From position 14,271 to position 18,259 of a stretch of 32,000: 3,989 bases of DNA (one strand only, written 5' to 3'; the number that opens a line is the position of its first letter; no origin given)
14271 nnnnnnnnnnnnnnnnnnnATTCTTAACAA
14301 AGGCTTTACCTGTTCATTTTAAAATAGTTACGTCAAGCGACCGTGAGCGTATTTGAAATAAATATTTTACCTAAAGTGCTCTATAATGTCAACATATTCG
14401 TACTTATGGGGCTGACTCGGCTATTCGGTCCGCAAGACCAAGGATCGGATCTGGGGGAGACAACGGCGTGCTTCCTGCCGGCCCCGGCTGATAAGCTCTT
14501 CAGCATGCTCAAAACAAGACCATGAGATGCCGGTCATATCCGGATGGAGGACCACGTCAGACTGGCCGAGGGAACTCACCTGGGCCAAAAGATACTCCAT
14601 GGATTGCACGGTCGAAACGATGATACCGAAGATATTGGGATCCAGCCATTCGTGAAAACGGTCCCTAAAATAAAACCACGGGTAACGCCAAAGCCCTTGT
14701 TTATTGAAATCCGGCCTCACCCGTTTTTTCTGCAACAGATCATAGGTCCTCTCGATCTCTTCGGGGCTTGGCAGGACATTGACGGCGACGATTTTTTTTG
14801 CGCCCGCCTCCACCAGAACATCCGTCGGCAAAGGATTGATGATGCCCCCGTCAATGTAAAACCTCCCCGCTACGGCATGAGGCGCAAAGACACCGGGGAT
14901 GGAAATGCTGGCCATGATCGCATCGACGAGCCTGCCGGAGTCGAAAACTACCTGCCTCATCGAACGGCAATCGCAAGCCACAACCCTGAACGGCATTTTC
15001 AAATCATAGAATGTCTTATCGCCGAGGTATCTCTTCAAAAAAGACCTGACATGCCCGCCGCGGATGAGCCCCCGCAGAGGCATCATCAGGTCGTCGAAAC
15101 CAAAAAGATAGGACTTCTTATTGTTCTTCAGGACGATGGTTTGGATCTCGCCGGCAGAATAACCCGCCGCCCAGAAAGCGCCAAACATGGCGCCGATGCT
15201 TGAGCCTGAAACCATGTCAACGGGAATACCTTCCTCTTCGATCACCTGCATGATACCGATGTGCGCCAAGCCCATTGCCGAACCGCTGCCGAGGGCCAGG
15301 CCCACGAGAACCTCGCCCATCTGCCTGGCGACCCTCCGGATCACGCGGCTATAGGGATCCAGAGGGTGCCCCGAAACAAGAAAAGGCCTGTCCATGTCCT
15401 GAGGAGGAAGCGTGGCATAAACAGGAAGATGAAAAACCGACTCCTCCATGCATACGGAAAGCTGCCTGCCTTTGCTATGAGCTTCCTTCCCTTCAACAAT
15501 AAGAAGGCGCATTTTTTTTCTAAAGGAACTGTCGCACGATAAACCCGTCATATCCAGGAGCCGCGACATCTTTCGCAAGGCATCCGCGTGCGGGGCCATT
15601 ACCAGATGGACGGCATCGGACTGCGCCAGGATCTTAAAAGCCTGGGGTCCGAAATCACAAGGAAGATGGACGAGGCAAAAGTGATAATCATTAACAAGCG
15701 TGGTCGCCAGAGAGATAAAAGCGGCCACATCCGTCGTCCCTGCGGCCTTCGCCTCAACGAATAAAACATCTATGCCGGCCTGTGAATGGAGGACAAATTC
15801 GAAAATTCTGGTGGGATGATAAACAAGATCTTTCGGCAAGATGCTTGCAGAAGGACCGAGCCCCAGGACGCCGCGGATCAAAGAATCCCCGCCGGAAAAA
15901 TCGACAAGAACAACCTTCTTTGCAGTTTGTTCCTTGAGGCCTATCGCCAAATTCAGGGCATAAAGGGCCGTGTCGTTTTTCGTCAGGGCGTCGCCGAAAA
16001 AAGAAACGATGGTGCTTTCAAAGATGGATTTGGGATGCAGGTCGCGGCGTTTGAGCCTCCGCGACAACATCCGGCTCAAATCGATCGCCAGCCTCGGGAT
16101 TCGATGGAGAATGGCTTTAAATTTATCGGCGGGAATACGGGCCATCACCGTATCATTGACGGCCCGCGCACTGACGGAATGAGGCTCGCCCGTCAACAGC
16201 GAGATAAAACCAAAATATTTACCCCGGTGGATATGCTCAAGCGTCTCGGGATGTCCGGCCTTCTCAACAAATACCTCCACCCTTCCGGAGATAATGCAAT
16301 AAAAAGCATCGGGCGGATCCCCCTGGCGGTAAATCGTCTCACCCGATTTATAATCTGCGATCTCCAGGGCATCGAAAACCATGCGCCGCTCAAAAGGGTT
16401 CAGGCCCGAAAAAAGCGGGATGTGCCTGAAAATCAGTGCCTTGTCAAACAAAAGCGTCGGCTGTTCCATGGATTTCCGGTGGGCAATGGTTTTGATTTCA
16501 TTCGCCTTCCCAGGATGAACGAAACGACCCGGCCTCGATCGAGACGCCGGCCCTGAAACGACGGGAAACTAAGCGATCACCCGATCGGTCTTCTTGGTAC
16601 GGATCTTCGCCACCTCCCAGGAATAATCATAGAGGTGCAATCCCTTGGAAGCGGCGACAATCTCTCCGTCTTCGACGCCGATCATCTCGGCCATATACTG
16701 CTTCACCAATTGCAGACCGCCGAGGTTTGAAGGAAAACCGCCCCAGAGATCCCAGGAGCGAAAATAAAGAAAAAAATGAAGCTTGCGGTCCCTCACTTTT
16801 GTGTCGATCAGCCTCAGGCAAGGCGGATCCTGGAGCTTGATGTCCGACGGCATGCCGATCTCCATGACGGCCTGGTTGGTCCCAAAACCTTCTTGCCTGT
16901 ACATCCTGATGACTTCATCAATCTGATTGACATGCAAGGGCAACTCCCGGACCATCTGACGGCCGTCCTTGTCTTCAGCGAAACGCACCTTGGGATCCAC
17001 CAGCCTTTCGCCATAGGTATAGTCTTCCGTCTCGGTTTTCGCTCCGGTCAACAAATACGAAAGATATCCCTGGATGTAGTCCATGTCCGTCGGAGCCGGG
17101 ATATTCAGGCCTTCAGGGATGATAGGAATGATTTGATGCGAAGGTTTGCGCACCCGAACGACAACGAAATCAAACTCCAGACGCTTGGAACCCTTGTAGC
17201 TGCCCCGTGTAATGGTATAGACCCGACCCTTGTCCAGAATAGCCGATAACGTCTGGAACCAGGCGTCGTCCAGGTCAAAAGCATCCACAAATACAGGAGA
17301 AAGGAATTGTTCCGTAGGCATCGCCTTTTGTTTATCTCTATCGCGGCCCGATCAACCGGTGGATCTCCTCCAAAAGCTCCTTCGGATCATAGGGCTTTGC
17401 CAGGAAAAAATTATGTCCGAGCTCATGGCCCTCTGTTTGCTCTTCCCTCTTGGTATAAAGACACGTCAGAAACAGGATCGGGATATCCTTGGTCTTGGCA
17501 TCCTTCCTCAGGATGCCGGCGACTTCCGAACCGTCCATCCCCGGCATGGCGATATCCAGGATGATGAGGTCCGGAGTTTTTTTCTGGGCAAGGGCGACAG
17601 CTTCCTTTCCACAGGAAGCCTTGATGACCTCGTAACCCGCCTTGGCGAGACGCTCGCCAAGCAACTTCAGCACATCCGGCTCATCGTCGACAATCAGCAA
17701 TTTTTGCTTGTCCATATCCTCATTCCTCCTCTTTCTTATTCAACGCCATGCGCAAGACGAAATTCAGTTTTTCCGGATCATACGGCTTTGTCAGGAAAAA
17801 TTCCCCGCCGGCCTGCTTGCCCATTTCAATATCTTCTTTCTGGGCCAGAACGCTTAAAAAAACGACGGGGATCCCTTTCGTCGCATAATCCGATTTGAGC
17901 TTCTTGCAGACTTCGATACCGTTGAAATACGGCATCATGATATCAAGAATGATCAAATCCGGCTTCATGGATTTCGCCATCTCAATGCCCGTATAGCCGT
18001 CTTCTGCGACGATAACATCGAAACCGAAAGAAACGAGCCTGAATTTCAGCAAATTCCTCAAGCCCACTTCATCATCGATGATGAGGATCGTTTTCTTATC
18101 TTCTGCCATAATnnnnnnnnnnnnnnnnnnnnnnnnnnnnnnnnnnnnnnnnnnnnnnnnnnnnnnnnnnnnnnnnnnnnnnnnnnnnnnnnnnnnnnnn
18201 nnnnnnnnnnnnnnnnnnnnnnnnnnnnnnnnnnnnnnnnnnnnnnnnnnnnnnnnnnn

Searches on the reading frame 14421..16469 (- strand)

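Call 7: search_protein_families(library=ncbifam, proteins=[window:14421-16469:-])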
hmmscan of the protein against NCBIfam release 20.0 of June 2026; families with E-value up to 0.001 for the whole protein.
window:14421-16469:- (682 aa): 12 families
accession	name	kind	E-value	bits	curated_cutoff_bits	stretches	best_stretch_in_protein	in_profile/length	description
NF007623.0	PRK10279.1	equivalog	1.4e-30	106.5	272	1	386-678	3-297/301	patatin-like phospholipase RssA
NF008732.0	PRK11753.1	equivalog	2e-11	43.8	266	1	35-141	23-131/214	cAMP-activated global transcriptional regulator CRP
NF043045.1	T4SS_VpdC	equivalog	1e-10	40.3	1000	2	396-459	313-375/880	Dot/Icm T4SS effector VpdC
NF041163.2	encap_f2b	equivalog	2.2e-08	33.7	400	1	31-143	91-205/450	family 2B encapsulin nanocompartment shell protein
NF006901.0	PRK09392.1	equivalog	8.8e-07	28.5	211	1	14-137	9-132/236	transcriptional activator FtrB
NF058543.1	ActPatMycb56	equivalog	7.1e-06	25.1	460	1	31-139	15-122/317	acetyltransferase Pat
NF050806.1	TransRegFixKCaul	equivalog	1.1e-05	24.8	300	1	37-143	25-129/215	transcriptional regulator FixK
NF041079.1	CBASS_lipase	equivalog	1.9e-05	24.1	200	1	391-549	4-181/317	CBASS cGAMP-activated phospholipase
NF050815.1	TransActFtrBCaul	equivalog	0.00016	21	300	1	14-123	11-120/251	transcriptional activator FtrB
NF008365.0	PRK11161.1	subfamily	0.00019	20.8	228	1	41-140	53-152/250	fumarate/nitrate reduction transcriptional regulator Fnr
NF052518.1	TransRegLdrP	equivalog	0.0004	20.4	300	1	42-123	6-88/195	transcriptional regulator LdrP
TIGR03896.1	cyc_nuc_ocin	subfamily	0.00083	18.8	161.05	0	41-142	167-269/317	bacteriocin-type transport-associated protein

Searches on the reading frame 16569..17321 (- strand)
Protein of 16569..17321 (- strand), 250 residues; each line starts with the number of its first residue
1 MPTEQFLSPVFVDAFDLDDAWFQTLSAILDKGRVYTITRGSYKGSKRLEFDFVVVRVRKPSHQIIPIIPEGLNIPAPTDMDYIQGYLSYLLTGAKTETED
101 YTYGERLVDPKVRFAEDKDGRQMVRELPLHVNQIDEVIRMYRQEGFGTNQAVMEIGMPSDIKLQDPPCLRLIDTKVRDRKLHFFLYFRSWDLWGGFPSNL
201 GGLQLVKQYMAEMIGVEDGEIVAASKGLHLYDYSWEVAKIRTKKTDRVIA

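Call 7: search_protein_families(library=ncbifam, proteins=[window:16569-17321:-])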
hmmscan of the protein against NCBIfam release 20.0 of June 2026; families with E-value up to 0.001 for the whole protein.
window:16569-17321:- (250 aa): 5 families
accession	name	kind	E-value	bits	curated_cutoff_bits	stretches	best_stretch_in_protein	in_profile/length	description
TIGR03283.1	thy_syn_methano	equivalog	1.9e-29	102.6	174.55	1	14-236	5-199/201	thymidylate synthase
NF002497.0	PRK01827.1-3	equivalog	8.8e-11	41.6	327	1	129-245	107-223/264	thymidylate synthase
TIGR03284.1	thym_sym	equivalog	5.4e-10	38.9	108.35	1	129-244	139-254/296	thymidylate synthase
NF002496.0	PRK01827.1-2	equivalog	9.1e-09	34.8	325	1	129-241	161-273/318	thymidylate synthase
NF002499.0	PRK01827.1-5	equivalog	2.2e-08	33.7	405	1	130-247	108-225/264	thymidylate synthase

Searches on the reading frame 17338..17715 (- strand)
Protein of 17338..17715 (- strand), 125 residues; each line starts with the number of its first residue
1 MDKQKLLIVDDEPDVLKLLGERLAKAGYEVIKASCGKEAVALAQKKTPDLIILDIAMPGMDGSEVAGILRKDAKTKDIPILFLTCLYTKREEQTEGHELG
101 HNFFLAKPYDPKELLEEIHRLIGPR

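Call 7: search_protein_families(library=ncbifam, proteins=[window:17338-17715:-])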
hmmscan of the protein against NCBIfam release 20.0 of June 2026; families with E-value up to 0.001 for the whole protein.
window:17338-17715:- (125 aa): 96 families (the best 25 are shown)
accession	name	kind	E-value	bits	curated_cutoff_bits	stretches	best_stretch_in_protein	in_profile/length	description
NF007135.0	PRK09581.1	equivalog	1.8e-28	99.6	474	1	5-121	4-119/457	PleD family two-component system response regulator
NF045944.1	ResRegRpaBCyano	equivalog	1.6e-27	96.4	330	1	7-121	1-111/229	response regulator transcription factor RpaB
TIGR02154.1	PhoB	equivalog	2e-23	82.9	296.2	1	4-119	3-117/226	phosphate regulon transcriptional regulator PhoB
NF033120.0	vanR_FM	exception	5.3e-22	78.6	460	1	1-117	1-113/231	vancomycin resistance response regulator transcription factor, VanR-F/VanR-M family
NF053854.1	RespRegPhoBBctds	equivalog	6.1e-22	78.1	270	1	6-119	1-112/225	two-component system response regulator PhoB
NF040534.1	resp_reg_YycF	equivalog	5.9e-20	71.5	340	1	5-118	2-111/231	response regulator YycF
NF045717.1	DVU0259_DivK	exception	8.8e-20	71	160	1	3-122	2-116/117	DVU0259 family response regulator domain-containing protein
TIGR01387.1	cztR_silR_copR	subfamily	3.9e-19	69.2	279.2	1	6-121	1-113/218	heavy metal response regulator transcription factor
NF040689.1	MtrAB_MtrA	equivalog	5.3e-19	68.4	300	1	6-119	1-110/219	MtrAB system response regulator MtrA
NF007005.1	PRK09468.1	equivalog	7.3e-19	68.1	331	1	3-121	3-118/237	osmolarity response regulator transcription factor OmpR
NF008318.0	PRK11107.1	equivalog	6.1e-18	64.3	890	1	5-120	669-783/920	two-component sensor histidine kinase BarA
NF007982.1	PRK10710.1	equivalog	7.9e-18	64.9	380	1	3-119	7-119/235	envelope stress response regulator BaeR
NF008296.0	PRK11083.1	equivalog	2.6e-17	63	273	1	1-118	1-114/228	two-component system response regulator CreB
NF012227.0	AdeR_RR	equivalog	1.1e-16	61.1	340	1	3-118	11-122/239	efflux system response regulator transcription factor AdeR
NF007346.1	PRK09836.1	equivalog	1.2e-16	61.2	420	1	5-121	2-115/227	copper/silver response regulator transcription factor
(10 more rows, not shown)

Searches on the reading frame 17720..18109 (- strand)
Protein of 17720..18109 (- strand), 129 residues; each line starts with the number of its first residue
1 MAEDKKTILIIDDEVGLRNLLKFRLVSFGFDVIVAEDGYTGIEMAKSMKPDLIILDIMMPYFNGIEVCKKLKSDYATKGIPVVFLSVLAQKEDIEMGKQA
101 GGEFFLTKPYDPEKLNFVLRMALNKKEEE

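Call 7: search_protein_families(library=ncbifam, proteins=[window:17720-18109:-])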
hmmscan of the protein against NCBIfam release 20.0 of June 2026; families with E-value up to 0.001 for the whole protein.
window:17720-18109:- (129 aa): 97 families (the best 25 are shown)
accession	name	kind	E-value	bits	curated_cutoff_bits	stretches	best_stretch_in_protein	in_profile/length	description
NF007135.0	PRK09581.1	equivalog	1e-28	100.4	474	1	7-115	4-112/457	PleD family two-component system response regulator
NF045944.1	ResRegRpaBCyano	equivalog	8.8e-27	94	330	1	9-125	1-114/229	response regulator transcription factor RpaB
TIGR02154.1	PhoB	equivalog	2.3e-25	89.2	296.2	1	5-124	2-121/226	phosphate regulon transcriptional regulator PhoB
NF040689.1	MtrAB_MtrA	equivalog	6.8e-23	81.1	300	1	8-128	1-118/219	MtrAB system response regulator MtrA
NF041733.1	resp_reg_CseB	equivalog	3.4e-22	78.9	350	1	7-126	2-118/228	two-component system response regulator CseB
NF040534.1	resp_reg_YycF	equivalog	8.3e-21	74.3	340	1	6-125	1-117/231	response regulator YycF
NF053854.1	RespRegPhoBBctds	equivalog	1.6e-20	73.4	270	1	8-125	1-117/225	two-component system response regulator PhoB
NF033120.0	vanR_FM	exception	2.5e-19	69.9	460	1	6-115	4-110/231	vancomycin resistance response regulator transcription factor, VanR-F/VanR-M family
NF007546.0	PRK10161.1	equivalog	4e-19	69.1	471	1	6-117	3-114/229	phosphate response regulator transcription factor PhoB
NF007005.1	PRK09468.1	equivalog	1.2e-18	67.4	331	1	5-126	3-122/237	osmolarity response regulator transcription factor OmpR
NF007935.0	PRK10651.1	equivalog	1.8e-18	66.5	250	1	2-122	3-123/216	two-component system response regulator NarL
NF008296.0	PRK11083.1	equivalog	2.4e-18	66.4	273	1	5-126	3-121/228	two-component system response regulator CreB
NF051850.1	RespRegRprY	equivalog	7.8e-18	64.7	370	1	3-120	2-117/234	response regulator transcription factor RprY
NF045717.1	DVU0259_DivK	exception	2.5e-17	63.1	160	1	5-123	2-116/117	DVU0259 family response regulator domain-containing protein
NF007969.0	PRK10693.1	equivalog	4.7e-17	62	329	1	5-110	7-110/337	two-component system response regulator RssB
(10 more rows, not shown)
